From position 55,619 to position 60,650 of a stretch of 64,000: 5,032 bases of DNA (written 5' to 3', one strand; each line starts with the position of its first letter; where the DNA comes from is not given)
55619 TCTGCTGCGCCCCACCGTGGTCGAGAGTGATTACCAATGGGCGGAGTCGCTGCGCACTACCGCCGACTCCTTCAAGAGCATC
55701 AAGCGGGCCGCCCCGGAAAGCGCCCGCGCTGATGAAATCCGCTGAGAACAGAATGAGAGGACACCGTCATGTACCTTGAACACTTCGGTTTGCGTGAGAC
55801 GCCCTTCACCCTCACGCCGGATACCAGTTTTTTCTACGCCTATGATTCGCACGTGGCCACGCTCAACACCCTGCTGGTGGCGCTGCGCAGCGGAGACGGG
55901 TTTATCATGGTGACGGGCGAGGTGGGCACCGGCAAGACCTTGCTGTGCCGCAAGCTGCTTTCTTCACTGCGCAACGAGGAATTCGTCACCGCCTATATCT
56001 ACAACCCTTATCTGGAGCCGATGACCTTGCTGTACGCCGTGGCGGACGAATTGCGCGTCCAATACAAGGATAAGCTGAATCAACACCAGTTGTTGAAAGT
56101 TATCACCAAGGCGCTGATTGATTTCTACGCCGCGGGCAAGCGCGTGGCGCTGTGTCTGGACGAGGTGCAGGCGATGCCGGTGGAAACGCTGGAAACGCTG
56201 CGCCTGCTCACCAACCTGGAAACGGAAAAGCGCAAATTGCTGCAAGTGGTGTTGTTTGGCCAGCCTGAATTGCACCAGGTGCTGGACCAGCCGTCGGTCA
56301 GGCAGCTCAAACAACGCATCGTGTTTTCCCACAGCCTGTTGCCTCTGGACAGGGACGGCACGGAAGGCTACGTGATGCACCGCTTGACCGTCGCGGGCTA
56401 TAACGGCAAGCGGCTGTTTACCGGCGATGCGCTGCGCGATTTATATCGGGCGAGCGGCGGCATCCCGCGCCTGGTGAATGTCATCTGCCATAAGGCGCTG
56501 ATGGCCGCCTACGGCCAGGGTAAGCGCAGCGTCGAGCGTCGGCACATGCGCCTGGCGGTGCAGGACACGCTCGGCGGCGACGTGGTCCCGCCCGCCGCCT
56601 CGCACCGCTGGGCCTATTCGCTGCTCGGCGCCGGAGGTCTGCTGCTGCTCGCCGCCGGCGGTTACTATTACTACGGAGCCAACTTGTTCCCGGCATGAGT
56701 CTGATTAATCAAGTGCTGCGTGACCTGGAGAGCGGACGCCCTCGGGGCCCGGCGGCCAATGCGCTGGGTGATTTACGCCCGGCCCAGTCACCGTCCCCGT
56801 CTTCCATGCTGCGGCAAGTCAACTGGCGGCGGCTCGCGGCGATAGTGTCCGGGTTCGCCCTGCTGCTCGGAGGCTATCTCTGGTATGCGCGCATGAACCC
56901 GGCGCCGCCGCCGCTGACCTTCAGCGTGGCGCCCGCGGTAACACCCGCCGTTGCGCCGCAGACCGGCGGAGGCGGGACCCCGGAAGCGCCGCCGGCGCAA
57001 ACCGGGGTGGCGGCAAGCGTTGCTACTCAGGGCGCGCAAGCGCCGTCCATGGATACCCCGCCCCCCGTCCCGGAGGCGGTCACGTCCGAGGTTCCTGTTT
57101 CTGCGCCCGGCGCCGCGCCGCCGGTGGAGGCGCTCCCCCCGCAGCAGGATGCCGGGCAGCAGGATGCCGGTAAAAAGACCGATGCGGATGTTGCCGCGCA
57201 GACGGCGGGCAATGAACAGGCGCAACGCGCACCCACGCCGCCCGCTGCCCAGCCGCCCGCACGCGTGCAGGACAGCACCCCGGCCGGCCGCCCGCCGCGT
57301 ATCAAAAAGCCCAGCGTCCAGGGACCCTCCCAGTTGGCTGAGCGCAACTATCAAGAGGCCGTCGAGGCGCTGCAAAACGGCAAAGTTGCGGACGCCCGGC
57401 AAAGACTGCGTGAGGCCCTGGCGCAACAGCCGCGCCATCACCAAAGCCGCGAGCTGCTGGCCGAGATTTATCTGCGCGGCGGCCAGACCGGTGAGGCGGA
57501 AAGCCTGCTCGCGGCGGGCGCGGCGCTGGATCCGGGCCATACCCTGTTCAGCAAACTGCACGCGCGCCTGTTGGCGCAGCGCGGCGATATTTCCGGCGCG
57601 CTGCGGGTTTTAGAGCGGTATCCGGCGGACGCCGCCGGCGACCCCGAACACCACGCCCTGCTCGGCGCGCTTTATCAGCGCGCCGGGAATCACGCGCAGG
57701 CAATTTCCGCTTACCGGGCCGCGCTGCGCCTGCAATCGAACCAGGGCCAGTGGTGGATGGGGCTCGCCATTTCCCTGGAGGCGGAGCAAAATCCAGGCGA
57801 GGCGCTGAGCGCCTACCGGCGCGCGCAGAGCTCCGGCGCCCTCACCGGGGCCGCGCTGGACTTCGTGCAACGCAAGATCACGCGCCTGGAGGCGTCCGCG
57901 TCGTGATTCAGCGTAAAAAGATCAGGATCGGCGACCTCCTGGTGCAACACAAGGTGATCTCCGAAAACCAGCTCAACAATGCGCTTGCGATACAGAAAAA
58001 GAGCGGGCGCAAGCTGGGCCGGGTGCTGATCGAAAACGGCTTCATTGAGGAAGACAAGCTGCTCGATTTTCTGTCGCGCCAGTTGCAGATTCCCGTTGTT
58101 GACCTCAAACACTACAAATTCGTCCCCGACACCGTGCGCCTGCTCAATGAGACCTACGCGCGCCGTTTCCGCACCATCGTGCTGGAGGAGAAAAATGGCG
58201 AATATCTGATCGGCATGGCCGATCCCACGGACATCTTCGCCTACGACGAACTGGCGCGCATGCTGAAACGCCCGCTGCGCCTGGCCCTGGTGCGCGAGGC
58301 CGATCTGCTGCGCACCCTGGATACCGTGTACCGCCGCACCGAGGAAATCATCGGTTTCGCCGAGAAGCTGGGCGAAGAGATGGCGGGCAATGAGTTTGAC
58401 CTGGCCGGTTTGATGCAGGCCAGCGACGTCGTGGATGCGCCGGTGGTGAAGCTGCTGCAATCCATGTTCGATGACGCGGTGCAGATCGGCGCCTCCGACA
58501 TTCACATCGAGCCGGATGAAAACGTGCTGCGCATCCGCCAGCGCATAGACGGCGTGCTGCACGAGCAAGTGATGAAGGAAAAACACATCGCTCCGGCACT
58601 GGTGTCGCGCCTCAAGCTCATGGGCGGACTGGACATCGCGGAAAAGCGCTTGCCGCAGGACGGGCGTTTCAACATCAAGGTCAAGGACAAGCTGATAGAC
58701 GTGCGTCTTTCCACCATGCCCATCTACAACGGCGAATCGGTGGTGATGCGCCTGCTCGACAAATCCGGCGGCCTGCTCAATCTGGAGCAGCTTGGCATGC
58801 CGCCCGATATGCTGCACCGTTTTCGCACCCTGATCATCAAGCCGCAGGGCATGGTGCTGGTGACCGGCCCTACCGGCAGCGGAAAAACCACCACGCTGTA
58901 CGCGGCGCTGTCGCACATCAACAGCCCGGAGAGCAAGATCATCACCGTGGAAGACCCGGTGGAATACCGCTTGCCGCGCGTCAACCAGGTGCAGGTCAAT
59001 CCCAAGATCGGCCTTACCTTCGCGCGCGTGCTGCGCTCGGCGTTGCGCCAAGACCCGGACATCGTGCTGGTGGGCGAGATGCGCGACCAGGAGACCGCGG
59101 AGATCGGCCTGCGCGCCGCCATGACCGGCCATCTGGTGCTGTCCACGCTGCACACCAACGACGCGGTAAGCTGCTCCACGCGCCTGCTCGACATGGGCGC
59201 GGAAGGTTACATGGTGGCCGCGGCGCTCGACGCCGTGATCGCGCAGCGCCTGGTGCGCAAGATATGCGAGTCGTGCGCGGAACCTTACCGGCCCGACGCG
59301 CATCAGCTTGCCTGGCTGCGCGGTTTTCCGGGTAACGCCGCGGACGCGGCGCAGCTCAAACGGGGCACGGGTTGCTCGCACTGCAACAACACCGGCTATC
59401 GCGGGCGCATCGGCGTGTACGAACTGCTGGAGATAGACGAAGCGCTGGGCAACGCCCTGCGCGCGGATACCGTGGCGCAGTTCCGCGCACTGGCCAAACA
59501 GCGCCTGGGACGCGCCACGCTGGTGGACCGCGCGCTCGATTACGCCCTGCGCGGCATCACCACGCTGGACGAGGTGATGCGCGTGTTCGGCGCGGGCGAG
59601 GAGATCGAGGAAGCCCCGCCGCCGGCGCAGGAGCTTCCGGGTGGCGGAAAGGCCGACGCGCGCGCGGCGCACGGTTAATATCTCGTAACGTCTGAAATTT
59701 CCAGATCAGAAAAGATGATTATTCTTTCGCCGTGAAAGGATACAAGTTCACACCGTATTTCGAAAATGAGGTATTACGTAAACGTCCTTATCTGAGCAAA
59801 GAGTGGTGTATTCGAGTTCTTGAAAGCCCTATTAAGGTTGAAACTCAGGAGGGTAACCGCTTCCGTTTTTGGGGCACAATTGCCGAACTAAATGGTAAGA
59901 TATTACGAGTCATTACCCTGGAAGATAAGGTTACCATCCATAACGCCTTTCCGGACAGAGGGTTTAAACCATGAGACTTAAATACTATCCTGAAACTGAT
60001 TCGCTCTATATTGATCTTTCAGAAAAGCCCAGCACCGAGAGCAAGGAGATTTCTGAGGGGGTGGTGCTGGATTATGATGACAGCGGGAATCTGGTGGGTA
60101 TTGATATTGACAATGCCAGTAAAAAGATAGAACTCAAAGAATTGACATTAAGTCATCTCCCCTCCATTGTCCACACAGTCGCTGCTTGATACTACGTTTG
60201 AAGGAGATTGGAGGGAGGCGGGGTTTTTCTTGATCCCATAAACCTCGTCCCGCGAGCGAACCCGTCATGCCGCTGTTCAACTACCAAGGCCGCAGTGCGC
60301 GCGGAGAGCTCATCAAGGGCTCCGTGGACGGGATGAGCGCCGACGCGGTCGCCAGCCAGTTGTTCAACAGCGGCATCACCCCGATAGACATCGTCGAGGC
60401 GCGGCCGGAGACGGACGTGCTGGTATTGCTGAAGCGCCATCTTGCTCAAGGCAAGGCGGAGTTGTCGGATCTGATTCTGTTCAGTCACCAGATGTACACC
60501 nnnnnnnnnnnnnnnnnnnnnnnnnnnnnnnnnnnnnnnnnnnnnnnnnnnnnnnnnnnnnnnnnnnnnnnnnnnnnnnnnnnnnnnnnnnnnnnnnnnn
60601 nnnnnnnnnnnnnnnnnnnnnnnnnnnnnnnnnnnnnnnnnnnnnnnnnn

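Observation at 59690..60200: AT-rich DUF4258/DUF2283 toxin-antitoxin-like cassette inserted inside the MSHA pilus operon (between mshE and mshG)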

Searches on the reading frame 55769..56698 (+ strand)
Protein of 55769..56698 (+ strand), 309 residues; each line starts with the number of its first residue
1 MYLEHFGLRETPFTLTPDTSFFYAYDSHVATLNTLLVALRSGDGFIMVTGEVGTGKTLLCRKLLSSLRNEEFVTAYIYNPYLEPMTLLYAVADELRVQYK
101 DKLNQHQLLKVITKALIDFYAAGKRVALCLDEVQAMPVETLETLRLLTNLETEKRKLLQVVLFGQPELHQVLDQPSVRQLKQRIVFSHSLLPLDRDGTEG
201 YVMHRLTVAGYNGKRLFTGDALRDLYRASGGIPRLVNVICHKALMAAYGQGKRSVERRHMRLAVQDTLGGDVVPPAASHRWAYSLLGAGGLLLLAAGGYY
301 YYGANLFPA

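Call 4: search_protein_families(library=pfam, proteins=[window:55769-56698:+], max_evalue=0.01)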
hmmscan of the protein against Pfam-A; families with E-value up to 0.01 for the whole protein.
window:55769-56698:+ (309 aa): 17 families
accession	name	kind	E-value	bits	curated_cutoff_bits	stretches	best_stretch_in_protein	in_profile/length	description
PF13401.12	AAA_22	-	2.5e-27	96.2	27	1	40-172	2-130/130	AAA domain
PF13191.12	AAA_16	-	1.8e-11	45.3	32.6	1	26-157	6-164/167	AAA ATPase domain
PF01637.24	ATPase_2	-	6e-05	23.4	33.2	1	35-137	11-123/225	ATPase domain predominantly from Archaea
PF07728.20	AAA_5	-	0.00016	22.2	22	1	47-149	3-91/139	AAA domain (dynein-related subfamily)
PF12775.13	AAA_7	-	0.00024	21.2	25.8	1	33-77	23-67/181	P-loop containing dynein motor region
PF13173.12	AAA_14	-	0.00036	21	27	1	46-138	5-76/129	AAA domain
PF13604.12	AAA_30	-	0.00072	19.8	27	0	38-69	13-44/191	AAA domain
PF05970.20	PIF1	-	0.00074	19.6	25.9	1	42-73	21-52/223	PIF1-like helicase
PF00437.27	T2SSE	-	0.00094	18.4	24.9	1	25-72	124-171/370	Type II/IV secretion system protein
PF24883.2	NPHP3_N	-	0.0013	19.4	24.8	1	42-78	21-57/164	Nephrocystin 3, N-terminal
PF02367.23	TsaE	-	0.0015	19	26.6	1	37-81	15-62/128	Threonylcarbamoyl adenosine biosynthesis protein TsaE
PF20703.3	nSTAND1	-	0.0027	17.8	27.1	1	18-235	12-229/379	Novel STAND NTPase 1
PF00158.32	Sigma54_activat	-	0.0036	17.5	20.2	0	42-67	21-46/168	Sigma-54 interaction domain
PF03266.21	NTPase_1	-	0.0038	17.5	23.9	0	46-74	2-30/168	NTPase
PF20720.3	nSTAND3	-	0.0045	17.1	27.2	1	43-77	17-51/155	Novel STAND NTPase 3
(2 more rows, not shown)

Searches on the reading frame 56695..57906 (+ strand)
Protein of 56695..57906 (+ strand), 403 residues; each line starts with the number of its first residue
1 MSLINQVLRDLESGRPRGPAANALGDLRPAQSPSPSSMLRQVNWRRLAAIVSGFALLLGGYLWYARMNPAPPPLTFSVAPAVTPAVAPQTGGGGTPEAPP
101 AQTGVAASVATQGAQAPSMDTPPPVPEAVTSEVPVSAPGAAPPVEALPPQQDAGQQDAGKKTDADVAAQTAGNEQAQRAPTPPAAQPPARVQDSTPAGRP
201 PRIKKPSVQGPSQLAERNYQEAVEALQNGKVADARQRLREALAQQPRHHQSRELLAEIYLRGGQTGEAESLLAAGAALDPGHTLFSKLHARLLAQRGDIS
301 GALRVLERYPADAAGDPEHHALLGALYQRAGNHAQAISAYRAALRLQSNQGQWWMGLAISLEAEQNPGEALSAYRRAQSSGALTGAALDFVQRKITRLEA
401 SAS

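Call 4: search_protein_families(library=pfam, proteins=[window:56695-57906:+], max_evalue=0.01)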
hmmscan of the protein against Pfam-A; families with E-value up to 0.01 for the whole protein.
window:56695-57906:+ (403 aa): 22 families
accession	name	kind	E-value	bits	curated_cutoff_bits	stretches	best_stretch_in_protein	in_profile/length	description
PF14559.12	TPR_19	-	1.6e-17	64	25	2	225-292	1-68/68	Tetratricopeptide repeat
PF13432.12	TPR_16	-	1.7e-16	60.8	32.7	2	219-281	1-63/65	Tetratricopeptide repeat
PF13428.12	TPR_14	-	1.6e-13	50.3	23.5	1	320-358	4-42/44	Tetratricopeptide repeat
PF07719.23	TPR_2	-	3.5e-11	42.7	27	1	321-348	5-32/34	Tetratricopeptide repeat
PF12895.13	ANAPC3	-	4.1e-07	30.6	27.2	1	239-308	13-81/82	Anaphase-promoting complex, cyclosome, subunit 3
PF00515.34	TPR_1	-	4.1e-07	30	27.8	1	320-349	4-33/34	Tetratricopeptide repeat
PF13181.12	TPR_8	-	7e-06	26.2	25.7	1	322-349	6-33/34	Tetratricopeptide repeat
PF13176.12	TPR_7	-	1.2e-05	25.4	27.9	0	321-346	3-28/36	Tetratricopeptide repeat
PF25058.1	ARM_TT21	-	1.3e-05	25.6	27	0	222-261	101-140/155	Tetratricopeptide repeat protein 21 ARM repeat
PF20225.4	DUF6584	-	3.3e-05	24.4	27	1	224-268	12-56/171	Family of unknown function (DUF6584)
PF13431.12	TPR_17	-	4.5e-05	23.8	24.4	0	239-269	3-33/34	Tetratricopeptide repeat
PF09613.16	HrpB1_HrpK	-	6.1e-05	23.1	29.3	0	263-330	25-92/126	Bacterial type III secretion protein (HrpB1_HrpK)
PF24575.1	TPR_Slam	-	6.2e-05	23.8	35.2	0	324-370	54-100/104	Surface lipoprotein assembly modifier, N-terminal TPR repeats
PF13424.12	TPR_12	-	8.4e-05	23.1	30.1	1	322-377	8-71/77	Tetratricopeptide repeat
PF23914.1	TPR_CcmH_CycH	-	0.0003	21.1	42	1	212-344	13-148/158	Cytochrome c-type biogenesis protein H TPR domain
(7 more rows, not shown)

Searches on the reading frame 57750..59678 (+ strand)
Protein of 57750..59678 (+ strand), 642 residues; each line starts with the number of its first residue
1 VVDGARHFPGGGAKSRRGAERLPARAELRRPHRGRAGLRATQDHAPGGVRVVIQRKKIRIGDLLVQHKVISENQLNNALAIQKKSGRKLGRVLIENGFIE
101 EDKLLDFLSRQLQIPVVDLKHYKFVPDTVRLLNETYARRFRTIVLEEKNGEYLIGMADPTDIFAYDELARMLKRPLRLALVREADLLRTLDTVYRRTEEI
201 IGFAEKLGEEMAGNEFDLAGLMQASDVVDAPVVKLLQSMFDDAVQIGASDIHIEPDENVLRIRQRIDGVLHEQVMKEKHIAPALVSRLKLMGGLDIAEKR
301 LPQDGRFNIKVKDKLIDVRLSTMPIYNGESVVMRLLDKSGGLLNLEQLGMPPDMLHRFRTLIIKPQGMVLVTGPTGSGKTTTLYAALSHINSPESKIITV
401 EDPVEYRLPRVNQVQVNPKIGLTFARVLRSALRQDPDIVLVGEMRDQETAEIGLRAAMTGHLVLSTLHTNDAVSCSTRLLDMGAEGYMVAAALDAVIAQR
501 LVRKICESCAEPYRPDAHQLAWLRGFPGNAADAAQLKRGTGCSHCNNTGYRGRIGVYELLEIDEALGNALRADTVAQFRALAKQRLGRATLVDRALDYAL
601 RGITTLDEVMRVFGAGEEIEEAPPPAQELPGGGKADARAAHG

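Call 4: search_protein_families(library=pfam, proteins=[window:57750-59678:+], max_evalue=0.01)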
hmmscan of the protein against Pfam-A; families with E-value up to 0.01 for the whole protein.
window:57750-59678:+ (642 aa): 9 families
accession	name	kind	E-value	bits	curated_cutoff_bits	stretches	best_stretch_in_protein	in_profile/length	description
PF00437.27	T2SSE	-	1.3e-134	448.9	24.9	1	229-611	5-370/370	Type II/IV secretion system protein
PF05157.20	MshEN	-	2.4e-15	56.7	23.1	1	112-198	1-88/90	MshEN domain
PF13191.12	AAA_16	-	9.9e-05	23.3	32.6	1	367-463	25-104/167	AAA ATPase domain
PF22341.1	GSPE_N1E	-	0.0001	22.8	27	1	136-194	6-64/64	GSPII protein E, N1E domain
PF25199.1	nSTAND_NTPase5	-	0.00012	22.3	34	1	366-414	41-90/145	Novel STAND NTPase 5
PF13555.12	AAA_29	-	0.00019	21.6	27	1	357-385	14-41/61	P-loop containing region of AAA domain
PF13401.12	AAA_22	-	0.00083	20.1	27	1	365-403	4-42/130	AAA domain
PF13604.12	AAA_30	-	0.0055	16.9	27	0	359-393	11-45/191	AAA domain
PF20720.3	nSTAND3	-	0.0075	16.4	27.2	0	363-404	14-55/155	Novel STAND NTPase 3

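Call 5: search_protein_families(library=ncbifam, proteins=[window:57750-59678:+], max_evalue=0.01)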
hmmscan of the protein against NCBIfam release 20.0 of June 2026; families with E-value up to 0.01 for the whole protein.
window:57750-59678:+ (642 aa): 26 families (the best 25 are shown)
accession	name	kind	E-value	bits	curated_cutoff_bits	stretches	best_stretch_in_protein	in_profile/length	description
TIGR02538.1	type_IV_pilB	equivalog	7e-171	569.6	675.65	1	60-612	2-561/564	type IV-A pilus assembly ATPase PilB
TIGR02533.1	type_II_gspE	equivalog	7.5e-169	562.4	630.25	1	131-612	3-485/486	type II secretion system ATPase GspE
NF007755.0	PRK10436.1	equivalog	2.6e-134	448.4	617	1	219-616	72-462/465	type II secretion system protein GspE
NF053534.1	T4PilAsmATPsTfpB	equivalog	9e-129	430.5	850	1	82-613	46-582/584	type IV pilus assembly ATPase TfpB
NF041000.1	ATPase_ComGA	equivalog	7.3e-77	258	300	1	238-503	2-266/267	competence type IV pilus ATPase ComGA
TIGR01420.1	pilT_fam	subfamily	5.6e-56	190.2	319.1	1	236-504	2-270/343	PilT/PilU family type 4a pilus ATPase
TIGR02525.1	plasmid_TraJ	equivalog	3.5e-29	101.9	368.3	1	330-495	119-285/372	plasmid transfer ATPase TraJ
NF053729.1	c-di-GMP_motif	domain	1.9e-21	75.6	38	1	59-111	1-53/53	cyclic di-GMP-binding domain-containing protein, MshE-related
NF058587.1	archaellum_moto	equivalog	2e-21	76.4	550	1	357-479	266-393/527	archaellum flagellar ATPase motor FlaI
TIGR02524.1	dot_icm_DotB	equivalog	2e-19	70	463.3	1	363-498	130-275/358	Dot/Icm type IV secretion system ATPase DotB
TIGR03819.1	heli_sec_ATPase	hypoth_equivalog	1.9e-18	66.8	373.15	1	283-499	98-317/340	TadA family conjugal transfer-associated ATPase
TIGR02788.1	VirB11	equivalog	2.7e-18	66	249.95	1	355-503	133-285/308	P-type DNA transfer ATPase VirB11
TIGR02782.1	TrbB_P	equivalog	1.2e-17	64.1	304.55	1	364-485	134-258/303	P-type conjugative transfer ATPase TrbB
NF012033.0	PRK15489.1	equivalog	1.6e-17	63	537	1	53-197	486-630/703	glycosyl transferase family protein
NF010407.0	PRK13833.1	subfamily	1.7e-15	57.2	499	1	368-487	146-267/323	conjugal transfer protein TrbB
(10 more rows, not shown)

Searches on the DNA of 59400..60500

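Call 68: search_rna_families(source=window, start=59400, end=60500, threshold=evalue, max_evalue=1)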
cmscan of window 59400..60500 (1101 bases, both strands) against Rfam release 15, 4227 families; matches with E-value up to 1: 1.
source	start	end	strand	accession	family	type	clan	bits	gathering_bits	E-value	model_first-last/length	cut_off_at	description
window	59679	59836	+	RF02168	PVT1_5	Gene; lncRNA;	-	20.6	60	0.91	1-133/133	no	Pvt1 oncogene conserved region 5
